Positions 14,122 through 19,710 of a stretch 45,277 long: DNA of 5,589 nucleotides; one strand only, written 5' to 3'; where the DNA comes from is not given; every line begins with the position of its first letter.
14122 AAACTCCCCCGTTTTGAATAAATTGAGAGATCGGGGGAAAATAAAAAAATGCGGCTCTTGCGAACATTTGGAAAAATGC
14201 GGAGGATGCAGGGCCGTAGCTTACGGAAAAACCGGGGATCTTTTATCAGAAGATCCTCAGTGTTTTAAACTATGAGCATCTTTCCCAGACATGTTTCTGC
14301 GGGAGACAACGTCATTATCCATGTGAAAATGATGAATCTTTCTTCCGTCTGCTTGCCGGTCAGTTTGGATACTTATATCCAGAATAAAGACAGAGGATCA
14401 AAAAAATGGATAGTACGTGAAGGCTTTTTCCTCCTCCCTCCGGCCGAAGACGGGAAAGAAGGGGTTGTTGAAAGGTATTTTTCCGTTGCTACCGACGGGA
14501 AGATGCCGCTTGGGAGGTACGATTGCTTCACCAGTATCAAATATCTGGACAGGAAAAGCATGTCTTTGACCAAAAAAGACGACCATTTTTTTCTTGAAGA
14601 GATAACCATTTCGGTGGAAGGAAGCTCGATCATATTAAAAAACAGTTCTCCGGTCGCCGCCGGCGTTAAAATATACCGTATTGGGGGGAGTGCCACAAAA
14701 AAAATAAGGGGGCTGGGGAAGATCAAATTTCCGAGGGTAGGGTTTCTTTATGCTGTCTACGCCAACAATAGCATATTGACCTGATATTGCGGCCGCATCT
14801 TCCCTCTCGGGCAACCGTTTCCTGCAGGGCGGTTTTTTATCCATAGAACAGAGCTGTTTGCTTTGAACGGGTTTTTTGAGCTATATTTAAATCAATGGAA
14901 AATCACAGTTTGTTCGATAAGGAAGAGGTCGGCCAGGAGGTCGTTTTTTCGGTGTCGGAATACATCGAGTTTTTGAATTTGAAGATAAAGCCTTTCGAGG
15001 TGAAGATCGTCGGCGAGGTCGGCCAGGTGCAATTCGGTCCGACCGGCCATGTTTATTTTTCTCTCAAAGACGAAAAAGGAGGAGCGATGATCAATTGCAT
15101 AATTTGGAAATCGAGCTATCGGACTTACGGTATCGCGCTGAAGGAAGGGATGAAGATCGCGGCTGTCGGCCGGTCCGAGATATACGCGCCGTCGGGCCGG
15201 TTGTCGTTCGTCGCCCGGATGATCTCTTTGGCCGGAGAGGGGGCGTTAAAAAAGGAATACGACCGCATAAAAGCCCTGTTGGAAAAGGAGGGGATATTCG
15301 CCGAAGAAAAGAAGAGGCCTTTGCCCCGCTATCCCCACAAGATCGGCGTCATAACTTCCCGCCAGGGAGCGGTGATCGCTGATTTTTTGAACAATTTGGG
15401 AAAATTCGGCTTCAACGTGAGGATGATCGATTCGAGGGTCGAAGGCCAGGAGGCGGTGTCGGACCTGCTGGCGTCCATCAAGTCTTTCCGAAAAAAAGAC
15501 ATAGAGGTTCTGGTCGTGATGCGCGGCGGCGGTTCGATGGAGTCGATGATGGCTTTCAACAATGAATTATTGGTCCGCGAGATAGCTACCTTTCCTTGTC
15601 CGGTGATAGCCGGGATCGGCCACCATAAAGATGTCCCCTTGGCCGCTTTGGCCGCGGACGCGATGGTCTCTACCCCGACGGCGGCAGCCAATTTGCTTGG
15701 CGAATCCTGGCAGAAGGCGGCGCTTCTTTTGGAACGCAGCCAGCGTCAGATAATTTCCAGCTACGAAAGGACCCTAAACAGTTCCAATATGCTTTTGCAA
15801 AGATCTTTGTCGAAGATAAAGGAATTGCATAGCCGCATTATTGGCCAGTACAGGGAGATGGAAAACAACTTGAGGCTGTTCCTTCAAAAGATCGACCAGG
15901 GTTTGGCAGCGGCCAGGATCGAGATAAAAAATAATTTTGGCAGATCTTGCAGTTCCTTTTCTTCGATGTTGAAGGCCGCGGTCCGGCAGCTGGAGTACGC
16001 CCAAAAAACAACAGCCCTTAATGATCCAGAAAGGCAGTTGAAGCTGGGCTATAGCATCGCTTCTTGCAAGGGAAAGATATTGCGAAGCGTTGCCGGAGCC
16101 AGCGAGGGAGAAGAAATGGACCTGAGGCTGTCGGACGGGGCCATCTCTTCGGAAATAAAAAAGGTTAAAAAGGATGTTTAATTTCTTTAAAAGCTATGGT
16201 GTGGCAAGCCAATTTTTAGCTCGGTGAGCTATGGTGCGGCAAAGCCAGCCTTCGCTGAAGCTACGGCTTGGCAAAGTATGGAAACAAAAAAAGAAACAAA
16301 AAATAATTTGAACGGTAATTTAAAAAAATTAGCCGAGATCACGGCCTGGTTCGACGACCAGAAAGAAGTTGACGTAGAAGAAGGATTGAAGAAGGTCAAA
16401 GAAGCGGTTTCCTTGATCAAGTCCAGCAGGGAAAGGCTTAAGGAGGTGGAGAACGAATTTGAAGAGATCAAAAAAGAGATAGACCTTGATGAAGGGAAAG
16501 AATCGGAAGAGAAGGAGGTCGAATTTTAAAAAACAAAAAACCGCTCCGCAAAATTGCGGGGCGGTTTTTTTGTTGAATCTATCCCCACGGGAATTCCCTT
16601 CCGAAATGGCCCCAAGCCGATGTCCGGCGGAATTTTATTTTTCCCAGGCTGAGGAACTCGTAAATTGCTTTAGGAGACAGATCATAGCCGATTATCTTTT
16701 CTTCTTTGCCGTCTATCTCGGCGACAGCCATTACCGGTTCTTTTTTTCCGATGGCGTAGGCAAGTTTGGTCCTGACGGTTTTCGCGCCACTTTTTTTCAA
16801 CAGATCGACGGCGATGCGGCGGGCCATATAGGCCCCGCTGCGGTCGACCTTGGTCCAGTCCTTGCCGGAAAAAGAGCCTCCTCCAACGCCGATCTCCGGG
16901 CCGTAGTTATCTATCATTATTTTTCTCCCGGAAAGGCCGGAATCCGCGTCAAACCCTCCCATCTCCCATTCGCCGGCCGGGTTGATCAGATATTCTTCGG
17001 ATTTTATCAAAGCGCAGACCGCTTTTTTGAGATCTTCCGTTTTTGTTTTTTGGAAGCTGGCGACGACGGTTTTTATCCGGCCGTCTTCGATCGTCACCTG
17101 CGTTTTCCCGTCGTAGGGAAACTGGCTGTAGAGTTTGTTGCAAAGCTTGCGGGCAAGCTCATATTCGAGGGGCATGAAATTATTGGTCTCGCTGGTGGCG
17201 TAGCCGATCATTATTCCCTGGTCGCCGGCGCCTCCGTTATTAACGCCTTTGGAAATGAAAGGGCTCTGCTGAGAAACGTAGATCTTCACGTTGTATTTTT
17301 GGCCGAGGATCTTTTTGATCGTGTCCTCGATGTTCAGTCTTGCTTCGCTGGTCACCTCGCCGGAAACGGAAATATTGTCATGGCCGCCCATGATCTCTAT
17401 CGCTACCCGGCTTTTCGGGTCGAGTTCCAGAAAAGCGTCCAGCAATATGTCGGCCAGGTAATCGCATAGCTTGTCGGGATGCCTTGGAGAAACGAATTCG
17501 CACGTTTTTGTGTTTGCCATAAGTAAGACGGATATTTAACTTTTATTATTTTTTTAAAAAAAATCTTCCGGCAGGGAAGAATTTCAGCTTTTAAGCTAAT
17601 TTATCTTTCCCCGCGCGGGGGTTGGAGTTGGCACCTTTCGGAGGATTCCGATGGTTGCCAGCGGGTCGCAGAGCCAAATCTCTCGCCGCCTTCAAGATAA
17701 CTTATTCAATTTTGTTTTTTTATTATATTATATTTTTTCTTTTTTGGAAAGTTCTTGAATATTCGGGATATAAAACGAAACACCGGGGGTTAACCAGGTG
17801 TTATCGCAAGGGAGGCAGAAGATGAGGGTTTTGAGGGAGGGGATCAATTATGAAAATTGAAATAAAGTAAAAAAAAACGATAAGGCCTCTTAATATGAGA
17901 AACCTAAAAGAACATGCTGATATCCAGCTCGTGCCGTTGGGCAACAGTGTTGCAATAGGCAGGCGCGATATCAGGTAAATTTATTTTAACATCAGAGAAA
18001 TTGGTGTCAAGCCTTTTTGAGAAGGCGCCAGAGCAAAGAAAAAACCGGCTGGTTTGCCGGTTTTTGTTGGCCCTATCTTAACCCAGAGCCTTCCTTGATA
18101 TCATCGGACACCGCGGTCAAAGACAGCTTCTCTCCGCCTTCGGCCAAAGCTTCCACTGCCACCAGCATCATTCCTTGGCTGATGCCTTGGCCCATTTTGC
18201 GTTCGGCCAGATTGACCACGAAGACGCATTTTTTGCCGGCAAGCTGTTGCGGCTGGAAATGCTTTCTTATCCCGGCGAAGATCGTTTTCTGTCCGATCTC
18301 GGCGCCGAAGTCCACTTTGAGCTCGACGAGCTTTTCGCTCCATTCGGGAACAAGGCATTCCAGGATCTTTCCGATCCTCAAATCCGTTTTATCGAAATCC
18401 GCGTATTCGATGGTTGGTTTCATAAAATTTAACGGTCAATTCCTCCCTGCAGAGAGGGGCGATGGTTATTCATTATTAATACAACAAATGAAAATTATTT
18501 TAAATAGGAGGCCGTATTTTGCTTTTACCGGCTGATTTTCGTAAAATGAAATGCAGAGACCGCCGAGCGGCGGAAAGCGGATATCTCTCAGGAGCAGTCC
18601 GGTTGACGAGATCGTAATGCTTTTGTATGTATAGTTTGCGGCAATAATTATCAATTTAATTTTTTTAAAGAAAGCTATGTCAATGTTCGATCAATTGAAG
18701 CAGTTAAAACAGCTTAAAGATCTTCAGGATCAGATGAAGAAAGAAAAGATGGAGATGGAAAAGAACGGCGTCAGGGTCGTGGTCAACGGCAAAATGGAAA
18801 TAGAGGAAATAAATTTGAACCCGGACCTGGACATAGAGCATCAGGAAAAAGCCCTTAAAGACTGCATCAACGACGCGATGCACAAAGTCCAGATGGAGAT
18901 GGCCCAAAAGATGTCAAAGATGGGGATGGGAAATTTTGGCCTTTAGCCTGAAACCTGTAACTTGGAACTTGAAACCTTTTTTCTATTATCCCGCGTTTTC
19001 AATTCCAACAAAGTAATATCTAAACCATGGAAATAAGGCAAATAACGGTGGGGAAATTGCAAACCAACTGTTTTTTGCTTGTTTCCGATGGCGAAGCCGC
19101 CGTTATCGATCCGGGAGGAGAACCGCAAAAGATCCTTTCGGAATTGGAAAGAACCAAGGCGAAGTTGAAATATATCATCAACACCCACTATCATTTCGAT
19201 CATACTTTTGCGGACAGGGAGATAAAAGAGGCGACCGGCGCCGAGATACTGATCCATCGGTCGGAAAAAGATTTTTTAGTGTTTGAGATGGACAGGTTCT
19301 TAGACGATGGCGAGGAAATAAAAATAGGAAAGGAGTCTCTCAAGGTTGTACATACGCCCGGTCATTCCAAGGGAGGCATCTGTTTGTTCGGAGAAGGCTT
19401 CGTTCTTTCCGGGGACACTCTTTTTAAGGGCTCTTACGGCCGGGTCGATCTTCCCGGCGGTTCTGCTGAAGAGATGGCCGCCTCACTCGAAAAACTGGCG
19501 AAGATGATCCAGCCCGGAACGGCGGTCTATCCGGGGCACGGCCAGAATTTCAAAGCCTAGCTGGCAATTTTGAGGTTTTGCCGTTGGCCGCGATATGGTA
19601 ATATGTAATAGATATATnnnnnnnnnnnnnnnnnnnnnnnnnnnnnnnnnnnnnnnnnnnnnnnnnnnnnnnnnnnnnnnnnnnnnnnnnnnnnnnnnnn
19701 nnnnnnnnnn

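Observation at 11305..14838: Unassigned RiPP-like maturation operon: two radical SAM/SPASM enzymes flanking a PqqD-like recognition protein, plus two unknown ORFs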

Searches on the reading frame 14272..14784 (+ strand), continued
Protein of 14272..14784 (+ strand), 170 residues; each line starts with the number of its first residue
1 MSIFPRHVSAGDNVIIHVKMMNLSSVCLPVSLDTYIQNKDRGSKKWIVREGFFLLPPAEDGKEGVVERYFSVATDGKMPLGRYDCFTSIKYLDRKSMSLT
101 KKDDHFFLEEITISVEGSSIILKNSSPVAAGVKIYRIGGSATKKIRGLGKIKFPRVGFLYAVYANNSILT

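Call 88: search_protein_families(library=ncbifam, proteins=[L018:5316-5852:+, L018:5848-6843:+, L018:6834-7055:+, L018:7048-8043:+, L018:8043-8987:+, L018:9001-9495:+, L018:9525-10904:+, L018:10924-11721:+, L018:11727-12230:+], max_evalue=0.00001)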
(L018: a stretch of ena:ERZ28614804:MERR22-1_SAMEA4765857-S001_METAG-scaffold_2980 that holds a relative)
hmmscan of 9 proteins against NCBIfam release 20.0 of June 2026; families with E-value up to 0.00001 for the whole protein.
L018:5316-5852:+ (179 aa): 0 families

L018:5848-6843:+ (332 aa): 70 families (the best 25 are shown)
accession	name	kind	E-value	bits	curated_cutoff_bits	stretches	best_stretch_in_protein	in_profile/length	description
TIGR04545.1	rSAM_ahbD_hemeb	equivalog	1.4e-59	202.3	500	2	15-220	2-209/339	heme b synthase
TIGR04053.2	TIGR04053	equivalog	5.5e-58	196.9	395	2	8-223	3-221/366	TIGR04053 family radical SAM/SPASM domain-containing protein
TIGR04055.1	rSAM_NirJ2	equivalog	3.6e-54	184.5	500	1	15-331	2-323/326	putative heme d1 biosynthesis radical SAM protein NirJ2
TIGR04054.1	rSAM_NirJ1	equivalog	1.6e-43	148.8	650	2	13-212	36-236/387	putative heme d1 biosynthesis radical SAM protein NirJ1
NF045574.1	sacti_mat_StsB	exception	3.9e-42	144.7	625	1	14-318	97-401/466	StsB family radical SAM/SPASM domain sactipeptide maturase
TIGR04051.1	rSAM_NirJ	equivalog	2.7e-41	141.7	515.45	1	15-197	4-187/354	heme d1 biosynthesis radical SAM protein NirJ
TIGR04303.1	GeoRSP_rSAM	equivalog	4.7e-41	141.4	400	1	12-331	4-325/325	GeoRSP system radical SAM/SPASM protein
NF050035.1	rSAM_WgK_link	exception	3e-40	138.3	650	2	9-196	5-194/367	radical SAM/SPASM peptide maturase WgkB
TIGR03962.1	mycofact_rSAM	equivalog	4.1e-38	131.4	265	1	10-318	9-319/339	mycofactocin radical SAM maturase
TIGR04546.1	rSAM_ahbC_deAc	equivalog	3.8e-37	128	650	1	15-218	41-245/390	12,18-didecarboxysiroheme deacetylase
TIGR04133.1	rSAM_w_lipo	hypoth_equivalog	3.7e-36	124.8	425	1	16-312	27-330/350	TIGR04133 family radical SAM/SPASM protein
TIGR04347.1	pseudo_SAM_Halo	equivalog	1.9e-35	122.9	525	1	15-219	40-245/390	TIGR04347 family pseudo-SAM/SPASM protein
TIGR03913.1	rad_SAM_trio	equivalog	2.2e-33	115.4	591.75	1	12-313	18-336/477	GDL motif peptide-associated radical SAM/SPASM maturase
TIGR04250.1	SCM_rSAM_ScmE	equivalog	3.6e-33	114.9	400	1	12-175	2-167/358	SynChlorMet cassette radical SAM/SPASM protein ScmE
TIGR02109.1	PQQ_syn_pqqE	equivalog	5.1e-32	111.2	381.35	1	10-330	4-330/358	pyrroloquinoline quinone biosynthesis protein PqqE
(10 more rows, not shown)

L018:6834-7055:+ (74 aa): 0 families

L018:7048-8043:+ (332 aa): 65 families (the best 25 are shown)
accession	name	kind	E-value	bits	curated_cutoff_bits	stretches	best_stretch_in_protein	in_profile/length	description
TIGR04053.2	TIGR04053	equivalog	2.2e-46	158.8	395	2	6-168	8-177/366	TIGR04053 family radical SAM/SPASM domain-containing protein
TIGR04545.1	rSAM_ahbD_hemeb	equivalog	7.3e-41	140.7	500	2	9-158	3-156/339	heme b synthase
TIGR04051.1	rSAM_NirJ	equivalog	3.9e-39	134.6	515.45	1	10-332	6-348/354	heme d1 biosynthesis radical SAM protein NirJ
TIGR04340.1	rSAM_ACGX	hypoth_equivalog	1.8e-37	129.4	400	1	9-331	6-338/341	radical SAM/SPASM domain protein, ACGX system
TIGR04055.1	rSAM_NirJ2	equivalog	3.2e-35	122.2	500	1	10-331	4-323/326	putative heme d1 biosynthesis radical SAM protein NirJ2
NF050035.1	rSAM_WgK_link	exception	2e-34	119.2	650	2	6-142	9-151/367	radical SAM/SPASM peptide maturase WgkB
TIGR04250.1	SCM_rSAM_ScmE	equivalog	4.7e-34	117.8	400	1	7-322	4-337/358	SynChlorMet cassette radical SAM/SPASM protein ScmE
TIGR04054.1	rSAM_NirJ1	equivalog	7.7e-33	113.6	650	2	8-171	38-203/387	putative heme d1 biosynthesis radical SAM protein NirJ1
TIGR04303.1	GeoRSP_rSAM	equivalog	6.4e-30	104.8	400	1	9-331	8-325/325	GeoRSP system radical SAM/SPASM protein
TIGR04133.1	rSAM_w_lipo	hypoth_equivalog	1e-29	103.6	425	1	10-312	28-330/350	TIGR04133 family radical SAM/SPASM protein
TIGR04546.1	rSAM_ahbC_deAc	equivalog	1.6e-29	102.9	650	2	8-166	41-201/390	12,18-didecarboxysiroheme deacetylase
TIGR02109.1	PQQ_syn_pqqE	equivalog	1.9e-26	92.9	381.35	1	6-330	7-330/358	pyrroloquinoline quinone biosynthesis protein PqqE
TIGR04082.1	rSAM_for_selen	equivalog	4.9e-26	91.6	350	1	11-323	204-507/516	thio(seleno)oxazole modification radical SAM maturase SbtM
TIGR04347.1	pseudo_SAM_Halo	equivalog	1.6e-25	90.2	525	1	8-132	40-169/390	TIGR04347 family pseudo-SAM/SPASM protein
NF045574.1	sacti_mat_StsB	exception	1.8e-23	83.1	625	1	8-319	98-402/466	StsB family radical SAM/SPASM domain sactipeptide maturase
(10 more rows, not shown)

L018:8043-8987:+ (315 aa): 68 families (the best 25 are shown)
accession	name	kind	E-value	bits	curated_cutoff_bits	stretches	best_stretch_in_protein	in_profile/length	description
TIGR04545.1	rSAM_ahbD_hemeb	equivalog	3.9e-52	177.8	500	2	10-206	2-204/339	heme b synthase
TIGR04055.1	rSAM_NirJ2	equivalog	7.5e-47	160.4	500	1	10-311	2-314/326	putative heme d1 biosynthesis radical SAM protein NirJ2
TIGR04053.2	TIGR04053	equivalog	3.9e-46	158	395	2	5-207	5-214/366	TIGR04053 family radical SAM/SPASM domain-containing protein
TIGR04303.1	GeoRSP_rSAM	equivalog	4.7e-45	154.6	400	1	4-303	1-309/325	GeoRSP system radical SAM/SPASM protein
TIGR04051.1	rSAM_NirJ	equivalog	9.2e-38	130.1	515.45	1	10-191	4-190/354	heme d1 biosynthesis radical SAM protein NirJ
TIGR04546.1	rSAM_ahbC_deAc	equivalog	1.5e-36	126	650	1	7-182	39-218/390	12,18-didecarboxysiroheme deacetylase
TIGR04054.1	rSAM_NirJ1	equivalog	4.6e-35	121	650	1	9-181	37-214/387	putative heme d1 biosynthesis radical SAM protein NirJ1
TIGR04347.1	pseudo_SAM_Halo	equivalog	6.1e-34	117.9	525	1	9-175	39-210/390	TIGR04347 family pseudo-SAM/SPASM protein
TIGR03962.1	mycofact_rSAM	equivalog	8.6e-34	117.2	265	1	4-302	8-315/339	mycofactocin radical SAM maturase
TIGR04133.1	rSAM_w_lipo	hypoth_equivalog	5.5e-32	111.1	425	1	9-295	25-326/350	TIGR04133 family radical SAM/SPASM protein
TIGR04082.1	rSAM_for_selen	equivalog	4.1e-30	105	350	1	10-304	201-500/516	thio(seleno)oxazole modification radical SAM maturase SbtM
NF050035.1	rSAM_WgK_link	exception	2.1e-29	102.7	650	2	5-213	6-220/367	radical SAM/SPASM peptide maturase WgkB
TIGR02109.1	PQQ_syn_pqqE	equivalog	2.2e-28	99.3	381.35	1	5-302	4-314/358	pyrroloquinoline quinone biosynthesis protein PqqE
TIGR04317.1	W_rSAM_matur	equivalog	1.1e-27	97.1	380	1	10-297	6-319/349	tungsten cofactor oxidoreductase radical SAM maturase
TIGR04340.1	rSAM_ACGX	hypoth_equivalog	1.8e-26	93.2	400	1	9-310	4-329/341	radical SAM/SPASM domain protein, ACGX system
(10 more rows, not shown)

L018:9001-9495:+ (165 aa): 0 families

L018:9525-10904:+ (460 aa): 2 families
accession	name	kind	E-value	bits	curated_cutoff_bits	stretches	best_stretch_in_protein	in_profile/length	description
TIGR00181.1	pepF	equivalog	1e-30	107.2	490.55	1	152-460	264-591/591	oligoendopeptidase F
TIGR02290.1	M3_fam_3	subfamily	2.8e-14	53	561.7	1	116-459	221-586/587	M3 family oligoendopeptidase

L018:10924-11721:+ (266 aa): 0 families

L018:11727-12230:+ (168 aa): 5 families
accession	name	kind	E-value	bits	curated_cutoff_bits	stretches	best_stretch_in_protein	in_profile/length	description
NF053587.1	SpmdActasePaiA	equivalog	1.2e-11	44.7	250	1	1-144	1-148/172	spermidine/spermine N(1)-acetyltransferase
TIGR01575.1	rimI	equivalog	7.6e-09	35.8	86.4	1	49-143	21-112/132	ribosomal protein S18-alanine N-acetyltransferase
NF041158.1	Spm_actase_Thplmales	equivalog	3.3e-08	33.9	225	1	4-112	3-110/115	spermidine N(1)-acetyltransferase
NF005840.0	PRK07757.1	equivalog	1.7e-06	28.1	154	0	58-142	40-117/153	N-acetyltransferase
NF043067.1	AAC_6p_group_E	equivalog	9e-06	25.6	140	0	44-142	22-126/140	aminoglycoside 6'-N-acetyltransferase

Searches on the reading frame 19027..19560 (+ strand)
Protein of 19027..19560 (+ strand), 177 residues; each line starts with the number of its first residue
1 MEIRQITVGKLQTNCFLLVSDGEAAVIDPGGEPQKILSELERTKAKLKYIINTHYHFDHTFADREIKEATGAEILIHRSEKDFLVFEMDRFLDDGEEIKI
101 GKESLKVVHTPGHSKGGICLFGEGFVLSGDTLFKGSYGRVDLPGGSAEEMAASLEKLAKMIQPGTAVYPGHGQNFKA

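Call 9: search_protein_families(library=pfam, proteins=[window:19027-19560:+], max_evalue=0.001)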
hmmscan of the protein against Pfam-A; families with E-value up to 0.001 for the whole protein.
window:19027-19560:+ (177 aa): 4 families
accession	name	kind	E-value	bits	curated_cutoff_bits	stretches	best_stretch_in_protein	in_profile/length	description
PF00753.33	Lactamase_B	-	3.1e-30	106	22.7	1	9-171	2-196/196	Metallo-beta-lactamase superfamily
PF19583.5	ODP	-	3.1e-08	34.2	27.2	1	11-130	1-135/194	ODP family beta lactamase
PF14597.12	Lactamase_B_5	-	1.7e-05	24.9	28.4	1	27-130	37-136/199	Metallo-beta-lactamase superfamily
PF13483.12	Lactamase_B_3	-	6.3e-05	23.5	24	1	10-117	4-87/160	Beta-lactamase superfamily domain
